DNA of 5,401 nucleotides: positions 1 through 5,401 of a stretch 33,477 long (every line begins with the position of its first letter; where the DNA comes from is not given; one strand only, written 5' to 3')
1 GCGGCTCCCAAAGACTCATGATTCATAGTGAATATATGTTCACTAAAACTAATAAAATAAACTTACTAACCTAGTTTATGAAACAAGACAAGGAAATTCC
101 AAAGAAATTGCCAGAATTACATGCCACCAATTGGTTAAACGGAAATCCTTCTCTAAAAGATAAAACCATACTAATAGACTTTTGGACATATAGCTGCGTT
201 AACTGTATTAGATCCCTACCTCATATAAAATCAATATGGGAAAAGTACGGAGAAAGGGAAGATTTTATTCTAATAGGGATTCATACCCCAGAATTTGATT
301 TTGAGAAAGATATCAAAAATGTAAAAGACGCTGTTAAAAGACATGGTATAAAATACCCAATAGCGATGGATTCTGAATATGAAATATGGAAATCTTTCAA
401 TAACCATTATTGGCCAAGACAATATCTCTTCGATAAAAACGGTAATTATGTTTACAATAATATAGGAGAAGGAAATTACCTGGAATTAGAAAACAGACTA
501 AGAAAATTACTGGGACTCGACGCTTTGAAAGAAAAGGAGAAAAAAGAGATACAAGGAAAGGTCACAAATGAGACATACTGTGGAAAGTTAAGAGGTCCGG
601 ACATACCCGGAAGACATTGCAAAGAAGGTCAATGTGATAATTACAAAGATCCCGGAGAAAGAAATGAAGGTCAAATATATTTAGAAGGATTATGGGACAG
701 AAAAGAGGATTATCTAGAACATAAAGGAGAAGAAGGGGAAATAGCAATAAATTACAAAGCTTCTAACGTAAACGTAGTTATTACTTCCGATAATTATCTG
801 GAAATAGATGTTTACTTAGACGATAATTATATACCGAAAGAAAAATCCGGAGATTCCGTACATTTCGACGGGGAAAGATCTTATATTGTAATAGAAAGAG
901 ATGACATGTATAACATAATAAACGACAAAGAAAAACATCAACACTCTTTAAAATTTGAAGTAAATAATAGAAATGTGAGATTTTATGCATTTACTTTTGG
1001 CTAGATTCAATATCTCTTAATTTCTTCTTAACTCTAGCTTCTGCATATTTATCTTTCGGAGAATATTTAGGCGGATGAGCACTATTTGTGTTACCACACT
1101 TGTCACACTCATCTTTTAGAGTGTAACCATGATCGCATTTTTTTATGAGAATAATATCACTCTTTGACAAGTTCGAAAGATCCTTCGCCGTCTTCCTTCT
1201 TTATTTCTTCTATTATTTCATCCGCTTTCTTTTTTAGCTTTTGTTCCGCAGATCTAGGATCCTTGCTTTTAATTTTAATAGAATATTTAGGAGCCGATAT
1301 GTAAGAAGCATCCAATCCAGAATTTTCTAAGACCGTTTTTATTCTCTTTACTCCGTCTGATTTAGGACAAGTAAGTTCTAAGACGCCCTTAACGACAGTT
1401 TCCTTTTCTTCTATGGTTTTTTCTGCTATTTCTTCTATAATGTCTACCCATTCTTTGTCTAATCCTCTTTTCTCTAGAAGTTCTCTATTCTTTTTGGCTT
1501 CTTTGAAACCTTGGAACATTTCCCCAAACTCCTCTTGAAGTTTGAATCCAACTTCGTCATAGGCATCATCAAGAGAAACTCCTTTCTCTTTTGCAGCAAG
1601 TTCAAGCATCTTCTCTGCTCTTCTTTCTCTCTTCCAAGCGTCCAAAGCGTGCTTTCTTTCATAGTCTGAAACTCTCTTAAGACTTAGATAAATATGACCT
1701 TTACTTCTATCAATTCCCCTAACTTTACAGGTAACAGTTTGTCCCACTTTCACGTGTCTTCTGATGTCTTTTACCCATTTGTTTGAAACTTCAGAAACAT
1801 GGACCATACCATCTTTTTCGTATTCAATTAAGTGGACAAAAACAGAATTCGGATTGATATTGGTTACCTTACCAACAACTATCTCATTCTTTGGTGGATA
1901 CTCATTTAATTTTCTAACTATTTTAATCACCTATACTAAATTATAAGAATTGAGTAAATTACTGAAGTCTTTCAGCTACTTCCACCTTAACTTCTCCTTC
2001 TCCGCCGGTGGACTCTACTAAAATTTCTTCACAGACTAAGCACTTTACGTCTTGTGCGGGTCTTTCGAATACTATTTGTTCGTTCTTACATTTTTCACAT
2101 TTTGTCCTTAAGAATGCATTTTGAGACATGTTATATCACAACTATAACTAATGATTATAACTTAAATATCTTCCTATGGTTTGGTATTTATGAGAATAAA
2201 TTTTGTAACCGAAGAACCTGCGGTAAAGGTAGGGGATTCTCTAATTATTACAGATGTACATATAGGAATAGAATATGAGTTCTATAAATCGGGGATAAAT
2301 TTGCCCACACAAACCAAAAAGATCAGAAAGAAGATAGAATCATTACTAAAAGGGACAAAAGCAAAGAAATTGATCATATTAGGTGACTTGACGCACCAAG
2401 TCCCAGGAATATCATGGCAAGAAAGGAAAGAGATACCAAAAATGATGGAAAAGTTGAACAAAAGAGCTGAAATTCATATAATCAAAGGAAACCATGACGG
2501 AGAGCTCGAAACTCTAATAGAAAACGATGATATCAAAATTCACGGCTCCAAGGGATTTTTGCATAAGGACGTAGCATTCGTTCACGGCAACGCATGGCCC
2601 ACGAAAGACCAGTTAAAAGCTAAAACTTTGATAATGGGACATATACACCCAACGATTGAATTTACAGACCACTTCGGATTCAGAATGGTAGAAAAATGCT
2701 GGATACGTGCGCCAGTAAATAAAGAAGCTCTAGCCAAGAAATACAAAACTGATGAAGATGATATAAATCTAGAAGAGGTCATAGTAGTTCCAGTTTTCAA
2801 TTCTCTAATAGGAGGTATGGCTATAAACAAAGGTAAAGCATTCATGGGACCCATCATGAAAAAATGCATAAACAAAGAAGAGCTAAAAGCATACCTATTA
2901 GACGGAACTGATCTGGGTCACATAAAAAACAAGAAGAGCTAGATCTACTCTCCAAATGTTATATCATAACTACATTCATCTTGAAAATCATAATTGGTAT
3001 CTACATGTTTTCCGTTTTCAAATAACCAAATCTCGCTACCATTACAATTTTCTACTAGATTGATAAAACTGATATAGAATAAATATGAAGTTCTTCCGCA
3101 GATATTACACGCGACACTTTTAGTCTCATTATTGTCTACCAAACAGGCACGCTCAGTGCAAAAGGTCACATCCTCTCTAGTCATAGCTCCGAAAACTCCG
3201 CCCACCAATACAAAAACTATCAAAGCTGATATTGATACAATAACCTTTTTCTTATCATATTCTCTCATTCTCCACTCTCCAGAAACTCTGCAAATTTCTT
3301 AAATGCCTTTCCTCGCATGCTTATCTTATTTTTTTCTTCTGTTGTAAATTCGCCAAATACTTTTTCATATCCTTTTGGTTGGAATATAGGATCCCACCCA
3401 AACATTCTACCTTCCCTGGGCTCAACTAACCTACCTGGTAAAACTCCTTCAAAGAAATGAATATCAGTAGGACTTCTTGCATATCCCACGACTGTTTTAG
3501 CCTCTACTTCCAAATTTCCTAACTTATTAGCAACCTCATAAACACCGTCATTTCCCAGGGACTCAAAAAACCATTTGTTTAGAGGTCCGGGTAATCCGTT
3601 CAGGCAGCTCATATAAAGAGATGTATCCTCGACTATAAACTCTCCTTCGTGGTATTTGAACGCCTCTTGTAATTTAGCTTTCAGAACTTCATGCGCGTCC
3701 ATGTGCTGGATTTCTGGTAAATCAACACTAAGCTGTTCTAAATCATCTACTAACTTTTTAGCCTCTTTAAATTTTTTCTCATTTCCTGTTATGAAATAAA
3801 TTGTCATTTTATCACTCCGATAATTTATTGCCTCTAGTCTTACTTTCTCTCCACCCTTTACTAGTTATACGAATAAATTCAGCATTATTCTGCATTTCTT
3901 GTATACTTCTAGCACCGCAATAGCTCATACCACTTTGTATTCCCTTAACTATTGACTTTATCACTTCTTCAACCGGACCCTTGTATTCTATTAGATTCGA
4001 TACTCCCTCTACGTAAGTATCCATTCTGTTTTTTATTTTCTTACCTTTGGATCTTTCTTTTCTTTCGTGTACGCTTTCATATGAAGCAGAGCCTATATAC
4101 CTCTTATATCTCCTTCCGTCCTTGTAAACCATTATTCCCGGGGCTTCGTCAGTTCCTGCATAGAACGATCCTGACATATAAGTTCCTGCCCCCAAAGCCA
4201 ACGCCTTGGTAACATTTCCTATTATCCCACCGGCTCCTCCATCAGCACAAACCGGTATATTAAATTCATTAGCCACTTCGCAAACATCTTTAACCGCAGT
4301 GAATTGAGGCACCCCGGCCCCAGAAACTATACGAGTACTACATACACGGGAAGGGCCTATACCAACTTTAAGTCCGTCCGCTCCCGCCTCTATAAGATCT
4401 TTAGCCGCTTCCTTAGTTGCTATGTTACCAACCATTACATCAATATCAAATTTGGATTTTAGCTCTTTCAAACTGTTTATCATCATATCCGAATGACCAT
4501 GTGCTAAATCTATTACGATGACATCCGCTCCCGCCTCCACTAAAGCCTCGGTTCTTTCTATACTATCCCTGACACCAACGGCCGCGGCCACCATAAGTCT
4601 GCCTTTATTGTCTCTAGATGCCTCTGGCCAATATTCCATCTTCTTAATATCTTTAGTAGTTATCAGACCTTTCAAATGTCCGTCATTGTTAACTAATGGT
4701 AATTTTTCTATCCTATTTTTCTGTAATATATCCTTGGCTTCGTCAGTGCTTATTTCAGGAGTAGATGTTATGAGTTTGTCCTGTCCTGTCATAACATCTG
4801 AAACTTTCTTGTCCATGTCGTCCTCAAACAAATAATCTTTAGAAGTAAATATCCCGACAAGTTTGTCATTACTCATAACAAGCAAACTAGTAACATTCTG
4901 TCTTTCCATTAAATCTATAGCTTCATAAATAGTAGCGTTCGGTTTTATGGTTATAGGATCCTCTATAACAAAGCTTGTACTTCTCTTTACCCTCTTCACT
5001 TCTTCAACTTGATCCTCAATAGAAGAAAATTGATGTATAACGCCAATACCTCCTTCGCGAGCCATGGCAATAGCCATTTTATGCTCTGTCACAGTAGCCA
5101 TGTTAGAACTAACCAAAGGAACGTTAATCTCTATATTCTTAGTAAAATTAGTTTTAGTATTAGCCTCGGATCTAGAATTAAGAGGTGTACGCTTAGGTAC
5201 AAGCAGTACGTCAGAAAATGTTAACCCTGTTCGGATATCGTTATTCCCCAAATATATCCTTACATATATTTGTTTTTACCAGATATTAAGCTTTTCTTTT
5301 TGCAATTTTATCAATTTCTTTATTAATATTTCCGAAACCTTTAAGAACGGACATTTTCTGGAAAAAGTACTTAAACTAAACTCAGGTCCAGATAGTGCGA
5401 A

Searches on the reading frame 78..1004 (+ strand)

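Call 12: search_protein_families(library=pfam, proteins=[window:78-1004:+], max_evalue=0.001)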
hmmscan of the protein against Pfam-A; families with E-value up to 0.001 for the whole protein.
window:78-1004:+ (308 aa): 4 families
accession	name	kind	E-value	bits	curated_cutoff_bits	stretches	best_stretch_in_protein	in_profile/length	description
PF17991.7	Thioredoxin_10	-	2e-22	80.7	27.1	1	163-308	1-142/142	Thioredoxin like C-terminal domain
PF08534.16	Redoxin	-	4.8e-10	39.8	26.6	1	26-132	26-136/148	Redoxin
PF13905.12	Thioredoxin_8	-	1.4e-08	35.4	27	1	29-123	2-93/94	Thioredoxin-like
PF00578.27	AhpC-TSA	-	1.6e-06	28.5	26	1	25-123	22-120/124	AhpC/TSA family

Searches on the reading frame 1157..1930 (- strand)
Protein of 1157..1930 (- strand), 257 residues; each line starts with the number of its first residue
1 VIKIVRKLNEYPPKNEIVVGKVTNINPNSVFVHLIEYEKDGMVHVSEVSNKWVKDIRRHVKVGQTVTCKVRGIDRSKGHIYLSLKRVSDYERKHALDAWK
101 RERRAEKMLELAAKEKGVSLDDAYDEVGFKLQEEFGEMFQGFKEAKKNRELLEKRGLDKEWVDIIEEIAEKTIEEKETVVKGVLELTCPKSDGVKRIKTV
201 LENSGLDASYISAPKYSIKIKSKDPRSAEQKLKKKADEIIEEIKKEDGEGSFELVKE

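Call 12: search_protein_families(library=pfam, proteins=[window:1157-1930:-], max_evalue=0.001)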
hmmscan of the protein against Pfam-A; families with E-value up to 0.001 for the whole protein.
window:1157-1930:- (257 aa): 3 families
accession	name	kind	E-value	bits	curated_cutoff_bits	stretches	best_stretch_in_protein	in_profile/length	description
PF07541.17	EIF_2_alpha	-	1.5e-23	83.4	22.8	1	123-224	1-113/114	Eukaryotic translation initiation factor 2 alpha subunit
PF00575.29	S1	-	2e-16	60.5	22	1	12-85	2-74/74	S1 RNA binding domain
PF23459.1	S1_RRP5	-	0.00067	20.6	27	0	18-84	7-72/72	RRP5 S1 domain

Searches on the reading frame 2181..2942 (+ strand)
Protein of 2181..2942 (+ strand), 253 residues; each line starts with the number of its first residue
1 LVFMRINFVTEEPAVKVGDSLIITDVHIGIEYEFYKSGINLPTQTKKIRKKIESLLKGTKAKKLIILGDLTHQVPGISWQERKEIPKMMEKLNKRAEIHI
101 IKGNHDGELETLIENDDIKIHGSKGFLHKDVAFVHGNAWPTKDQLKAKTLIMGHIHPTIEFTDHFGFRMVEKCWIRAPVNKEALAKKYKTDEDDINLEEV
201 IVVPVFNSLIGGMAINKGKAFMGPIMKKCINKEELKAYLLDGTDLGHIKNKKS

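Call 27: search_protein_families(library=pfam, proteins=[window:2181-2942:+], max_evalue=1)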
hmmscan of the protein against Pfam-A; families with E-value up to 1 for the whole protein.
window:2181-2942:+ (253 aa): 3 families
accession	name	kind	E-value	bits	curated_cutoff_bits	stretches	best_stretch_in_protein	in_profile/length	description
PF00149.33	Metallophos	-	2.2e-07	31.9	21.5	1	21-170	4-171/191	Calcineurin-like phosphoesterase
PF12850.12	Metallophos_2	-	2.9e-06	27.8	27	1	21-157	4-118/154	Calcineurin-like phosphoesterase superfamily domain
PF00534.26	Glycos_transf_1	-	0.013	15.5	26.4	1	60-123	46-100/172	Glycosyl transferases group 1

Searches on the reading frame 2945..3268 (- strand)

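Call 59: search_protein_families(library=pfam, proteins=[window:2945-3268:-], max_evalue=0.01)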
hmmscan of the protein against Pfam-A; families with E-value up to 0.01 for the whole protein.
window:2945-3268:- (107 aa): 1 family
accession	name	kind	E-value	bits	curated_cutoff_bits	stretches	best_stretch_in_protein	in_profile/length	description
PF16085.10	Phage_holin_3_5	-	0.0058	17.2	27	1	9-66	9-65/113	Bacteriophage holin Hol, superfamily III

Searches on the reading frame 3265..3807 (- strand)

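Call 59: search_protein_families(library=pfam, proteins=[window:3265-3807:-], max_evalue=0.01)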
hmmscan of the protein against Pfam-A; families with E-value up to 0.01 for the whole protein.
window:3265-3807:- (180 aa): 1 family
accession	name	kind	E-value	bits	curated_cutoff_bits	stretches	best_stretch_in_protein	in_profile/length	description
PF01725.21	Ham1p_like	-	1.9e-40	139.2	22.5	1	3-175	1-186/186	Ham1 family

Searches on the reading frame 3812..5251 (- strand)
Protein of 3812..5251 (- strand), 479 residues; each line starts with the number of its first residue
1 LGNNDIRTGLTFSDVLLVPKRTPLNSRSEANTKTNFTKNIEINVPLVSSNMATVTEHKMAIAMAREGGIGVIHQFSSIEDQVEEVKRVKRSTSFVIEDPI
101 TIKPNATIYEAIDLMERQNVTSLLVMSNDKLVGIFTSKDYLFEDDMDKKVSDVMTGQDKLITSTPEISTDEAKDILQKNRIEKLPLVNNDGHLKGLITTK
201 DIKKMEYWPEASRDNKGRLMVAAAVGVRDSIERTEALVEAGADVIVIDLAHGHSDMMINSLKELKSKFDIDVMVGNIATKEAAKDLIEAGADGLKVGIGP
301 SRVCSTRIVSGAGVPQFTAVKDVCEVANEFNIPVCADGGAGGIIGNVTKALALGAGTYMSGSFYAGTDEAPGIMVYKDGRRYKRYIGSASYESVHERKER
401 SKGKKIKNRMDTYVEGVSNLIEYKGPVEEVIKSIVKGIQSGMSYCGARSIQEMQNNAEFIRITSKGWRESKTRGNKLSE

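Call 12: search_protein_families(library=pfam, proteins=[window:3812-5251:-], max_evalue=0.001)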
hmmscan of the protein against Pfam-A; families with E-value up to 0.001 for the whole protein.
window:3812-5251:- (479 aa): 5 families
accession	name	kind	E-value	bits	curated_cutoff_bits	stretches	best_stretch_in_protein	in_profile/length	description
PF00478.31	IMPDH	-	1.4e-127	425.9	25.6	1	9-471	1-343/345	IMP dehydrogenase / GMP reductase domain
PF00571.33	CBS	-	8.4e-22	77.7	24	2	96-141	6-52/57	CBS domain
PF03060.21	NMO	-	3.2e-08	33.8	28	0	219-372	92-233/331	Nitronate monooxygenase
PF01070.24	FMN_dh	-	3.3e-05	23.5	24.9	1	254-362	203-303/350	FMN-dependent dehydrogenase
PF13714.12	PEP_mutase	-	0.00032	20.8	31.5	0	224-306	153-230/240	Phosphoenolpyruvate phosphomutase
